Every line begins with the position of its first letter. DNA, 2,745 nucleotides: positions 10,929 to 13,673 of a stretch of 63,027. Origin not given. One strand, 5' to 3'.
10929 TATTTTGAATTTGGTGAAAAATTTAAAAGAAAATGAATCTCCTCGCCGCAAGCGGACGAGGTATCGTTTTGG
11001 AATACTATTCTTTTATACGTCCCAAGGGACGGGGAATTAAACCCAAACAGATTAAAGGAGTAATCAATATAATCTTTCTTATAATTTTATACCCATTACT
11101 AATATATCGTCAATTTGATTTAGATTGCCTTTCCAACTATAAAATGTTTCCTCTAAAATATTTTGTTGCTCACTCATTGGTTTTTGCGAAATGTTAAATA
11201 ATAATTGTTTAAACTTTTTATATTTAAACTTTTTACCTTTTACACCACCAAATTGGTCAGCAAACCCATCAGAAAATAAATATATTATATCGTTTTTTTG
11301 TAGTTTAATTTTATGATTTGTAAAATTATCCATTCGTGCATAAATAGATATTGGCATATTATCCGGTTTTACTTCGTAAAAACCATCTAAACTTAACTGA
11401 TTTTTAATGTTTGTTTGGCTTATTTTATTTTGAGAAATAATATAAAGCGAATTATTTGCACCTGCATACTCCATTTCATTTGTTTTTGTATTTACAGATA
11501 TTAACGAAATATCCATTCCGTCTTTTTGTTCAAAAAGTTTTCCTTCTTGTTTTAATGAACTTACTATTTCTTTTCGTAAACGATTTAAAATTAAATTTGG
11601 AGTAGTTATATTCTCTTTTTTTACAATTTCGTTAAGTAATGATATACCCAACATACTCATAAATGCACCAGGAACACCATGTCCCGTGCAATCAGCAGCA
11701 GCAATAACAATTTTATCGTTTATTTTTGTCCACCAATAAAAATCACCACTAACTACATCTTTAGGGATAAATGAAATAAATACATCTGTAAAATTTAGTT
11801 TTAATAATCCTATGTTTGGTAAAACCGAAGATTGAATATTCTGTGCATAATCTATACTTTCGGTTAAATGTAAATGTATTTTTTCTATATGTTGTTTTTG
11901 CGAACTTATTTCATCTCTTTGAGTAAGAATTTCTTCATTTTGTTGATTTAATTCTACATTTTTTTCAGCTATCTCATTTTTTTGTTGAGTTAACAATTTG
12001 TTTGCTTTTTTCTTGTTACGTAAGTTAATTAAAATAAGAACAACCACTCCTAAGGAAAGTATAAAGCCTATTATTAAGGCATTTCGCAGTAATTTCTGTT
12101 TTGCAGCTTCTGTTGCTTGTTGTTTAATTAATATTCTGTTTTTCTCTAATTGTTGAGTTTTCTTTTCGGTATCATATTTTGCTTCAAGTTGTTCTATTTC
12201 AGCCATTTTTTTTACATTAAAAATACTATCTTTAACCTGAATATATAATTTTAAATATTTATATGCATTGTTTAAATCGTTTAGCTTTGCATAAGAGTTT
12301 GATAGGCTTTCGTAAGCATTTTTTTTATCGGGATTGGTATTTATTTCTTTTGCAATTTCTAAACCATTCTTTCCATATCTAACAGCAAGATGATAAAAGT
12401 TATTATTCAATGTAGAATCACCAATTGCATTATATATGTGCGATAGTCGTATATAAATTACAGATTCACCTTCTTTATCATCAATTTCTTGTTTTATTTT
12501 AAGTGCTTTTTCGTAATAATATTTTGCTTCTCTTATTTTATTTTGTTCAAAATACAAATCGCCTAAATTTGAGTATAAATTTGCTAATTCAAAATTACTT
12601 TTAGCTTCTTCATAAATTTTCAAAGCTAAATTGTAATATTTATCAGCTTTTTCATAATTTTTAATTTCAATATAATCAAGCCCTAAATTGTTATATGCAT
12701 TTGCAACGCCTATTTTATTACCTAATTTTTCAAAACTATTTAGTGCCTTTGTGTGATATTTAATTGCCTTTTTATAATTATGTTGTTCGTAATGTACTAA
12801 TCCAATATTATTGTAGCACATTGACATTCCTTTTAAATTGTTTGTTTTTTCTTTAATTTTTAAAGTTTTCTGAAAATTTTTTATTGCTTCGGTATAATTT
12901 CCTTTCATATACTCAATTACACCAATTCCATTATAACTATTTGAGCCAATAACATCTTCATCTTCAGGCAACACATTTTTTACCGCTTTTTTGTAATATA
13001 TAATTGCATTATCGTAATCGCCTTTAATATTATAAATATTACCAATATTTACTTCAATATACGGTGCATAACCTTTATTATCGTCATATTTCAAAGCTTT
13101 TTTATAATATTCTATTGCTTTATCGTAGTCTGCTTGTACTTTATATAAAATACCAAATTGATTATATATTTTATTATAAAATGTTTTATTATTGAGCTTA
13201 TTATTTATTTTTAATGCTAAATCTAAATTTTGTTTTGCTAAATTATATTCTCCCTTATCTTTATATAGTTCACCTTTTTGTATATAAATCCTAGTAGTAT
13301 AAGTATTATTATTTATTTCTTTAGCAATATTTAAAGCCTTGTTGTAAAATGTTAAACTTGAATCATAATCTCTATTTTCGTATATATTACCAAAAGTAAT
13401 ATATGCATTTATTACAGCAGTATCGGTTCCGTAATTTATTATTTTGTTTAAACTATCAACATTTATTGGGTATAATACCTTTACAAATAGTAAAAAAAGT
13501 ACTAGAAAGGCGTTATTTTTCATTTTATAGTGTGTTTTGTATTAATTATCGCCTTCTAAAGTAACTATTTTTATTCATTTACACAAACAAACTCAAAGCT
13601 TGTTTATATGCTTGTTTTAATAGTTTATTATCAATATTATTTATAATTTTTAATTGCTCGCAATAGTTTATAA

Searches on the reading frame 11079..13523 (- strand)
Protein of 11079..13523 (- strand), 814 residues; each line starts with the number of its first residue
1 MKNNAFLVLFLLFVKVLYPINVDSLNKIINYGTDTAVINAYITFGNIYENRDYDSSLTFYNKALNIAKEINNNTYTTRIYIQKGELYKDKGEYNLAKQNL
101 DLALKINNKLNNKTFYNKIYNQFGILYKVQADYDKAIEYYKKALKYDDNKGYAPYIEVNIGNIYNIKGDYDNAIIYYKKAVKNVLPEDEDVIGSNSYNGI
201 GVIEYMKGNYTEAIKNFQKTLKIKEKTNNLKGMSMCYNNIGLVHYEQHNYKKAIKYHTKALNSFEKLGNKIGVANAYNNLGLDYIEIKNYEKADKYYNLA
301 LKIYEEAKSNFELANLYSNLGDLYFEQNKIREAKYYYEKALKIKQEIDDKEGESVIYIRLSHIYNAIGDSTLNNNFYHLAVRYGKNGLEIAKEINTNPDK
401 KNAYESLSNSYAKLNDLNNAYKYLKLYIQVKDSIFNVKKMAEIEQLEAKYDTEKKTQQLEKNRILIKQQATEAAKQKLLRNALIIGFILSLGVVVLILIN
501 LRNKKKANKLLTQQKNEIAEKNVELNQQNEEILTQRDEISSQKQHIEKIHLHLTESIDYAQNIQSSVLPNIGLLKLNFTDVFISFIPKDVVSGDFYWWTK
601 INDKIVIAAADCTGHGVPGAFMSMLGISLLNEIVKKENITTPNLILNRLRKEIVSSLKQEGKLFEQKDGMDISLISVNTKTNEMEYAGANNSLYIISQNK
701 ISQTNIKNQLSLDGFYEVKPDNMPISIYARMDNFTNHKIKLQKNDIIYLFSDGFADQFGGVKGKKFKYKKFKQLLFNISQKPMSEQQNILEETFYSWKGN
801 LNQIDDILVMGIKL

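Call 21: search_protein_families(library=pfam, proteins=[window:11079-13523:-], max_evalue=0.001)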
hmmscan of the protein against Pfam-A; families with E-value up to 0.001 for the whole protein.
window:11079-13523:- (814 aa): 17 families
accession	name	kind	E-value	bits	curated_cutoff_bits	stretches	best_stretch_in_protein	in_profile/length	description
PF13424.12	TPR_12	-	5e-55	184.1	30.1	5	237-306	6-77/77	Tetratricopeptide repeat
PF00515.34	TPR_1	-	8.2e-37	124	27.8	6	314-344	1-31/34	Tetratricopeptide repeat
PF07719.23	TPR_2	-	8.2e-34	113.4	27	3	314-343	1-30/34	Tetratricopeptide repeat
PF13181.12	TPR_8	-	3.3e-30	102.1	25.7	3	159-182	6-29/34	Tetratricopeptide repeat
PF13374.12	TPR_10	-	6.7e-28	96.3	27.5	1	314-346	2-34/42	Tetratricopeptide repeat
PF07228.17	SpoIIE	-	2.2e-15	57.5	25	1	603-813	3-190/192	Stage II sporulation protein E (SpoIIE)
PF13432.12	TPR_16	-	6e-13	49.4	32.7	1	124-183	4-60/65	Tetratricopeptide repeat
PF17874.7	TPR_MalT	-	8.9e-13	48.7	45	0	130-273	14-161/336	MalT-like TPR region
PF13176.12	TPR_7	-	1.6e-12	46.9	27.9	0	126-149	8-33/36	Tetratricopeptide repeat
PF14938.12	SNAP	-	7e-12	45.8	25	2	207-341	48-182/282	Soluble NSF attachment protein, SNAP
PF13428.12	TPR_14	-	4.1e-10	39.8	23.5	0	124-145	8-29/44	Tetratricopeptide repeat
PF24885.1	TPR_NPHP3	-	1.2e-06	28.5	100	1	206-351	74-220/239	Nephrocystin-3 TPR domain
PF13414.12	TPR_11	-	4.7e-06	26.6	26.8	0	203-247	3-41/42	TPR repeat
PF13174.12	TPR_6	-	2.4e-05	25.1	26.3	0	319-342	5-28/33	Tetratricopeptide repeat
PF08238.18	Sel1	-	5.5e-05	24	30.7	0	122-143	12-31/36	Sel1 repeat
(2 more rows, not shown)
